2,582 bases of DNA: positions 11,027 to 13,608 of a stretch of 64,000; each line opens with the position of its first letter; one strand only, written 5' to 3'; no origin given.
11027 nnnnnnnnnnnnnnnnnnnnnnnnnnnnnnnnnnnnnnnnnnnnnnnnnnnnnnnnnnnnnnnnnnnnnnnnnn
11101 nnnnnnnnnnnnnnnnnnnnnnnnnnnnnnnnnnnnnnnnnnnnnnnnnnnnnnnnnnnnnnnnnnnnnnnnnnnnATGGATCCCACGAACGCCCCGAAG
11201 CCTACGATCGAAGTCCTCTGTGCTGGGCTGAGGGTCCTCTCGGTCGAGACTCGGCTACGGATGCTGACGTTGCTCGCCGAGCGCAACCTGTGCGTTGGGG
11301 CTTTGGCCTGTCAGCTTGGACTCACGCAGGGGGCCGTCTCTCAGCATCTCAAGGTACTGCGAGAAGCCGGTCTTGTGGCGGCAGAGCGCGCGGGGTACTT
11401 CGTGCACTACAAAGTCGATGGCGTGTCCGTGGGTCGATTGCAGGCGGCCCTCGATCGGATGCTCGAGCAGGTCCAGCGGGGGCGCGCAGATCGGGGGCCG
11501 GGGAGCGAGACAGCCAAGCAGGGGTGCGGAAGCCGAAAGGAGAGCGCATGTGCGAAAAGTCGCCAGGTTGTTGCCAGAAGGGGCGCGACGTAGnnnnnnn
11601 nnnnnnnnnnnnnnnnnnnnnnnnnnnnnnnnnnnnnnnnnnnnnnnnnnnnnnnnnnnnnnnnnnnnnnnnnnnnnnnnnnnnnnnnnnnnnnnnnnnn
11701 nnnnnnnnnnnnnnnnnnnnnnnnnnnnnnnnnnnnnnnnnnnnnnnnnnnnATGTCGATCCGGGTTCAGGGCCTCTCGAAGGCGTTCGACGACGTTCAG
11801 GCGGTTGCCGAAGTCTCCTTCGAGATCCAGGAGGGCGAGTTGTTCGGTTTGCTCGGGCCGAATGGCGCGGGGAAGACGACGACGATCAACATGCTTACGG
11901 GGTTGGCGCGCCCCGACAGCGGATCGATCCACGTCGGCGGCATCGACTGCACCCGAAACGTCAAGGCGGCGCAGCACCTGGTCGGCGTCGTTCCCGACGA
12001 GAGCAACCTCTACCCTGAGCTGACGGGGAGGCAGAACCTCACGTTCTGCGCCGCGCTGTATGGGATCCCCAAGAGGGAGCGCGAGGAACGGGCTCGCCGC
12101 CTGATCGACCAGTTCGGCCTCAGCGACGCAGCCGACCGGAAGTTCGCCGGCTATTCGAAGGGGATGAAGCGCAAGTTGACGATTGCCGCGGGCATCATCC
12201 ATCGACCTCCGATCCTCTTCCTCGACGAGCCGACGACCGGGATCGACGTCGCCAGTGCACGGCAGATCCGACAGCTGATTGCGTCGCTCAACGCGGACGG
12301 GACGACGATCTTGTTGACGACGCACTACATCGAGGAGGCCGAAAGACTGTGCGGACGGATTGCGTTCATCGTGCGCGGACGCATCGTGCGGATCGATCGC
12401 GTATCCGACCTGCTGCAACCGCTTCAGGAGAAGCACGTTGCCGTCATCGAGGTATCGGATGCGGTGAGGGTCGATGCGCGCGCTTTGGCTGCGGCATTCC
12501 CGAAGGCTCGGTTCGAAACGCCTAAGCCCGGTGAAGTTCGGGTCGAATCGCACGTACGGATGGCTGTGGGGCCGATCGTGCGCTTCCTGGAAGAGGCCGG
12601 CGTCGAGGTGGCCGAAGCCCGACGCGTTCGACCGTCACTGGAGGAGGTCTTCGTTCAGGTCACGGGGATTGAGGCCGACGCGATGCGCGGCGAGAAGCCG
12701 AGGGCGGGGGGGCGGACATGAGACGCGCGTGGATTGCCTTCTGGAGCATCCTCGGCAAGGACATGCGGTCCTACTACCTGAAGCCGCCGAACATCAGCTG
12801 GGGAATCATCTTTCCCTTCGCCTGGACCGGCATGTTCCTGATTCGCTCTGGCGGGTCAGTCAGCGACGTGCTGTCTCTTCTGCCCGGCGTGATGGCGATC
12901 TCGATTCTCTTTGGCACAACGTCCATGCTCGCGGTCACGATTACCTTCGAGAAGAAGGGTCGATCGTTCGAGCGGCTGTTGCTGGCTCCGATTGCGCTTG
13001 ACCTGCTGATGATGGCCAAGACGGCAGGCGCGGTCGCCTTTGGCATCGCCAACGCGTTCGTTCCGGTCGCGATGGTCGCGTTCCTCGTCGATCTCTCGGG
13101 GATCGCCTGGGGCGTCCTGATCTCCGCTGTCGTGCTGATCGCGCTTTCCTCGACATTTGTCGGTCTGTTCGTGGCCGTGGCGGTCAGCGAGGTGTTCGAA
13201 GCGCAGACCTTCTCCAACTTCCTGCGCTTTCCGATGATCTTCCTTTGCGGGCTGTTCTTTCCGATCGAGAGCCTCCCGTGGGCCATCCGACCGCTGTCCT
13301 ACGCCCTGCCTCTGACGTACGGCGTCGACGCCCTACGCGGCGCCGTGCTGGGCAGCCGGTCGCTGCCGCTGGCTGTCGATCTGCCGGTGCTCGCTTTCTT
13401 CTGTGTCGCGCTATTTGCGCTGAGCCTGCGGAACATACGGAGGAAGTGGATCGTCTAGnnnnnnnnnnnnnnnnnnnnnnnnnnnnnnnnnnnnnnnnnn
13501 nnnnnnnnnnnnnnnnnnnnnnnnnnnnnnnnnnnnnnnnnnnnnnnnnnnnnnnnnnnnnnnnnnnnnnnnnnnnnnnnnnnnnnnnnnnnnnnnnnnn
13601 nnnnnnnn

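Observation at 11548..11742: Unannotated metallothionein-like microprotein in an ArsR-ABC exporter operon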

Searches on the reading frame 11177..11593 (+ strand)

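Call 7: search_protein_families(library=pfam, proteins=[window:11177-11593:+], max_evalue=1)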
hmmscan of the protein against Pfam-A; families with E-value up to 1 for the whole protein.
window:11177-11593:+ (138 aa): 20 families
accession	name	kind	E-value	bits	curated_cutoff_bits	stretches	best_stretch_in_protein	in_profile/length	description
PF01022.26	HTH_5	-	3.1e-17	62.6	22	1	24-67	2-45/47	Bacterial regulatory protein, arsR family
PF12840.13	HTH_20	-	2.8e-08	34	27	1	24-67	4-48/51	Helix-turn-helix domain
PF12802.13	MarR_2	-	2.3e-05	24.9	27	1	27-71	8-54/61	MarR family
PF13412.12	HTH_24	-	5e-05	23.2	21.9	1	29-67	8-47/48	Winged helix-turn-helix DNA-binding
PF08279.18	HTH_11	-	0.0022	18.2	25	1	27-74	3-54/55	HTH domain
PF25213.1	HVO_A0261_N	-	0.0034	17.7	35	1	21-74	8-61/86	HVO_A0261 N-terminal domain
PF02082.26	Rrf2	-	0.0038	17.8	30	1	27-117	9-96/132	Iron-dependent Transcriptional regulator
PF13518.12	HTH_28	-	0.0038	17.7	25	1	26-68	2-43/52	Helix-turn-helix domain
PF01047.28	MarR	-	0.0047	17.2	24.6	1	27-68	6-48/59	MarR family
PF13601.12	HTH_34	-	0.0048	17.5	27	1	28-70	4-47/80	Winged helix DNA-binding domain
PF09339.16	HTH_IclR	-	0.0062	16.7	22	1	27-68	6-49/52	IclR helix-turn-helix domain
PF14502.12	HTH_41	-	0.012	15.4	25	1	43-73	12-42/48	Helix-turn-helix domain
PF13545.12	HTH_Crp_2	-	0.013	15.8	27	1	43-71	28-55/70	Crp-like helix-turn-helix domain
PF00126.33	HTH_1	-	0.014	15.8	26.6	1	44-63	20-39/60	Bacterial regulatory helix-turn-helix protein, lysR family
PF01978.25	TrmB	-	0.038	14.3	25.6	1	30-75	15-60/68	Sugar-specific transcriptional regulator TrmB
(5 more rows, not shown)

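Call 8: search_protein_families(library=ncbifam, proteins=[window:11177-11593:+], max_evalue=1)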
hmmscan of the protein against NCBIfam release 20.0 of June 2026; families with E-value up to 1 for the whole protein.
window:11177-11593:+ (138 aa): 22 families
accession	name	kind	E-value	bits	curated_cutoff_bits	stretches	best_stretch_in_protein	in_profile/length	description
NF033788.1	HTH_metalloreg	subfamily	5.6e-22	77.3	55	1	18-83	5-71/77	metalloregulator ArsR/SmtB family transcription factor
NF033789.1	repress_SdpR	subfamily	6.1e-14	51.7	100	1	19-81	3-65/79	autorepressor SdpR family transcription factor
NF045707.1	Dbac_1936_reg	equivalog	9.9e-13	48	115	1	19-99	12-92/99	ArsR/SmtB-type metalloregulator TsoR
NF040642.1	sulf_sens_BigR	equivalog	2.2e-11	43.7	155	1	16-92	12-88/95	sulfite-sensing transcriptional repressor BigR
NF047906.1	CdPbTransRegCmtR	equivalog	3.4e-11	43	150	1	19-99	16-93/104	Cd(II)/Pb(II)-sensing metalloregulatory transcriptional regulator CmtR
NF007528.0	PRK10141.1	subfamily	4.3e-11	42.7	97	1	19-81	11-74/117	metalloregulator ArsR/SmtB family transcription factor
NF041413.1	ArsR_Rv2640c_fam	equivalog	5.7e-11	42.8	155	1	18-93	36-114/118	Rv2640c family ArsR-like transcriptional regulator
NF053602.1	Phr_regulator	exception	1e-08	35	320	1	18-68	6-56/191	heat shock transcription regulator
TIGR00122.1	birA_repr_reg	equivalog_domain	9.1e-05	22.3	70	1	27-77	3-54/69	biotin operon repressor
NF053755.1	MsvR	equivalog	0.00047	19.9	220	1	17-70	6-59/236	transcriptional factor MsvR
NF052290.2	MocR_like_YczR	exception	0.0048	15.7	487.4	1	7-135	17-136/458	MocR-like transcription factor YczR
NF038251.1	AdcR_fam_Zn_TF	equivalog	0.0063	16.8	175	1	24-71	36-83/143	zinc-dependent MarR family transcriptional regulator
TIGR02944.1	suf_reg_Xantho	equivalog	0.033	14.6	110.65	1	33-94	21-85/130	SUF system Fe-S cluster assembly regulator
NF052532.1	TransRegPagRBaca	equivalog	0.037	14.1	170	1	18-86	21-89/99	transcriptional repressor PagR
TIGR03338.1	phnR_burk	equivalog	0.056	13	271.5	1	38-76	35-74/212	phosphonate utilization associated transcriptional regulator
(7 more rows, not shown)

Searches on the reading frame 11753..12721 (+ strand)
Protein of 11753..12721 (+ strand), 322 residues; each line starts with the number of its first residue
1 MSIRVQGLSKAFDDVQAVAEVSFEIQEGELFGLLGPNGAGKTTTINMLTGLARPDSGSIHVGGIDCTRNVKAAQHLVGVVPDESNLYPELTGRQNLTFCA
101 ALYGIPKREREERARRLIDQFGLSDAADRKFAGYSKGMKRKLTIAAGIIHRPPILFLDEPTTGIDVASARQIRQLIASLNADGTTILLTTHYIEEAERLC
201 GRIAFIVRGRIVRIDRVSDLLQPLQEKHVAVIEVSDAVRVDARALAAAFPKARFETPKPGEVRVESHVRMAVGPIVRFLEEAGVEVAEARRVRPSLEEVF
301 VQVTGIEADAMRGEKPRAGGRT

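Call 7: search_protein_families(library=pfam, proteins=[window:11753-12721:+], max_evalue=1)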
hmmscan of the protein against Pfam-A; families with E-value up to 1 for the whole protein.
window:11753-12721:+ (322 aa): 11 families
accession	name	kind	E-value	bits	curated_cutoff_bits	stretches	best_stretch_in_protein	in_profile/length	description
PF00005.33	ABC_tran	-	1.6e-33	116.7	25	1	20-162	3-137/137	ABC transporter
PF13304.12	AAA_21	-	1.4e-14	55.3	27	2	119-191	223-298/304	AAA domain, putative AbiEii toxin, Type IV TA system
PF13732.12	DrrA1-3_C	-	0.0044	18.1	27.4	1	256-304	34-81/81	ATP-binding protein DrrA1-3-like, C-terminal domain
PF13476.12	AAA_23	-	0.0059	17.7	27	1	22-49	16-40/201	AAA domain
PF00448.28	SRP54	-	0.013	15.6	22.7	1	33-70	6-43/196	SRP54-type protein, GTPase domain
PF13604.12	AAA_30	-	0.026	14.7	27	1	29-60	19-50/191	AAA domain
PF13401.12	AAA_22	-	0.051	14.3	27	1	33-73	10-33/130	AAA domain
PF13191.12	AAA_16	-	0.07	14.1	32.6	1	27-179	23-159/167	AAA ATPase domain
PF00004.35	AAA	-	0.14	13.1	21.2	0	33-123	3-38/131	ATPase family associated with various cellular activities (AAA)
PF03193.22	RsgA_GTPase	-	0.15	12.4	30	1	16-53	95-131/174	RsgA GTPase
PF13555.12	AAA_29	-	0.21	11.8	27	1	22-46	16-40/61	P-loop containing region of AAA domain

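Call 8: search_protein_families(library=ncbifam, proteins=[window:11753-12721:+], max_evalue=1)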
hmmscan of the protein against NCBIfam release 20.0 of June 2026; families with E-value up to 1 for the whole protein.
window:11753-12721:+ (322 aa): 196 families (the best 25 are shown)
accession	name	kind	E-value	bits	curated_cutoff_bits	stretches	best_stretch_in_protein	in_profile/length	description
TIGR01188.1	drrA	subfamily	9.2e-91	304.3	312.45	1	10-305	1-302/302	daunorubicin resistance ABC transporter, ATP-binding protein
TIGR03522.1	GldA_ABC_ATP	equivalog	2.4e-62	211.1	402.6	1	1-304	1-301/301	gliding motility-associated ABC transporter ATP-binding subunit GldA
NF010060.0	PRK13537.1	equivalog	1.4e-58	198.3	521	1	3-307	16-311/314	nodulation factor ABC transporter ATP-binding protein NodI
NF033858.1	ABC2_perm_RbbA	equivalog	8.6e-56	189.4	1050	1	2-228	266-492/909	ribosome-associated ATPase/putative transporter RbbA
NF010059.0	PRK13536.1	equivalog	2.3e-55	187.7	549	1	2-307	43-339/342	nodulation factor ABC transporter ATP-binding protein NodI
TIGR01288.1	nodI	equivalog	9.3e-53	179.2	424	1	1-247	3-247/303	nodulation factor ABC transporter ATP-binding protein NodI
TIGR03864.1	PQQ_ABC_ATP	hypoth_equivalog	1.1e-51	175.5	302.25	1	3-225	2-224/236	ABC transporter, ATP-binding subunit, PQQ-dependent alcohol dehydrogenase system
TIGR03740.1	galliderm_ABC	subfamily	1.2e-45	155.9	309.75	1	4-217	2-208/223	lantibiotic protection ABC transporter ATP-binding subunit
TIGR04406.1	LPS_export_lptB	equivalog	2e-44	151.7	240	1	3-227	2-229/239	LPS export ABC transporter ATP-binding protein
NF000106.1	40850658_otr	exception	1.1e-39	136.6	750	1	3-310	14-325/351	oxytetracycline efflux ABC transporter Otr(C) ATP-binding subunit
TIGR01257.1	rim_protein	equivalog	1.9e-39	134.5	4012.85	1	15-235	1952-2172/2272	rim ABC transporter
NF040840.2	tungstate_WtpC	equivalog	1.7e-38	132.8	440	1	3-231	2-229/347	tungstate ABC transporter ATP-binding protein WtpC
TIGR04521.1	ECF_ATPase_2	equivalog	2.6e-37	128.4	330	1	15-239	18-251/279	energy-coupling factor transporter ATPase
NF041861.1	YtfR_transport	equivalog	1.9e-36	125.6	850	1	4-220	3-224/492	galactofuranose ABC transporter, ATP-binding protein YtfR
TIGR00968.1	3a0106s01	subfamily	2.6e-36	125.3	342.75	1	3-222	1-220/237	sulfate ABC transporter ATP-binding protein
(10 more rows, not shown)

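Call 53: list_cluster_members(proteins=[P0001, P0002, window:11753-12721:+])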
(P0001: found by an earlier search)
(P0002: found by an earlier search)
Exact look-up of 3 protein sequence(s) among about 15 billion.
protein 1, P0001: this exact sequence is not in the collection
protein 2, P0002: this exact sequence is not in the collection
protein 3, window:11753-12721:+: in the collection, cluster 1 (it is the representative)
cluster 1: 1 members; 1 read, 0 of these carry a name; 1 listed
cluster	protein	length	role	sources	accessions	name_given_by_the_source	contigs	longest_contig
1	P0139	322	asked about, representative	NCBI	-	-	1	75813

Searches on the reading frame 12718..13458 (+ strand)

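Call 7: search_protein_families(library=pfam, proteins=[window:12718-13458:+], max_evalue=1)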
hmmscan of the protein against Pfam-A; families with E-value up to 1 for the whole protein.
window:12718-13458:+ (246 aa): 3 families
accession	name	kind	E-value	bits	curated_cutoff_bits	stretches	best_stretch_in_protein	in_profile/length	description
PF01061.29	ABC2_membrane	-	4.3e-25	88.9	26.9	1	8-209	3-209/211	ABC-2 type transporter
PF12698.13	ABC2_membrane_3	-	1.3e-12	47.9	31.6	1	48-237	157-346/347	ABC-2 family transporter protein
PF03379.19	CcmB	-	0.00077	19.4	24.9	1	8-157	1-151/215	CcmB protein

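Call 8: search_protein_families(library=ncbifam, proteins=[window:12718-13458:+], max_evalue=1)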
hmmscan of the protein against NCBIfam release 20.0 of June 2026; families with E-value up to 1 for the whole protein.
window:12718-13458:+ (246 aa): 10 families
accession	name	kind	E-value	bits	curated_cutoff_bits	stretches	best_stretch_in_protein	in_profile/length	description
NF011648.0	PRK15066.1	subfamily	3.1e-19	69.5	225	1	46-242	55-251/257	ABC transporter permease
TIGR01247.1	drrB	subfamily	9.5e-19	68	223.05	1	27-233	22-229/236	daunorubicin resistance ABC transporter membrane protein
TIGR01291.1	nodJ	subfamily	2e-09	37.4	206.65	1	49-243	55-250/253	ABC-2 type transporter, NodJ family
TIGR03062.1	pip_yhgE_Cterm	subfamily_domain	1.1e-07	31.6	102.2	1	97-242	62-205/208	YhgE/Pip family protein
TIGR00025.1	Mtu_efflux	paralog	1.4e-06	28.1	146.9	1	55-237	42-231/238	ABC transporter efflux protein, DrrB family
TIGR03861.1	phenyl_ABC_PedC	subfamily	1.4e-06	28.1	241.35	1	54-215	62-226/253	alcohol ABC transporter, permease protein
NF038293.1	permease_SagH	equivalog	1.7e-06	27.1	450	1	59-220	185-347/370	SagH family ABC transporter permease subunit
NF033858.1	ABC2_perm_RbbA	equivalog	3.7e-06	25.2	1050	1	48-241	709-905/909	ribosome-associated ATPase/putative transporter RbbA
TIGR00955.1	3a01204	subfamily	0.088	11.4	736.35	1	129-206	470-547/617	pigment precursor permease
TIGR00956.1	3a01205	subfamily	0.12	9.9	1959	1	106-209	505-610/1394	pleiotropic drug resistance family protein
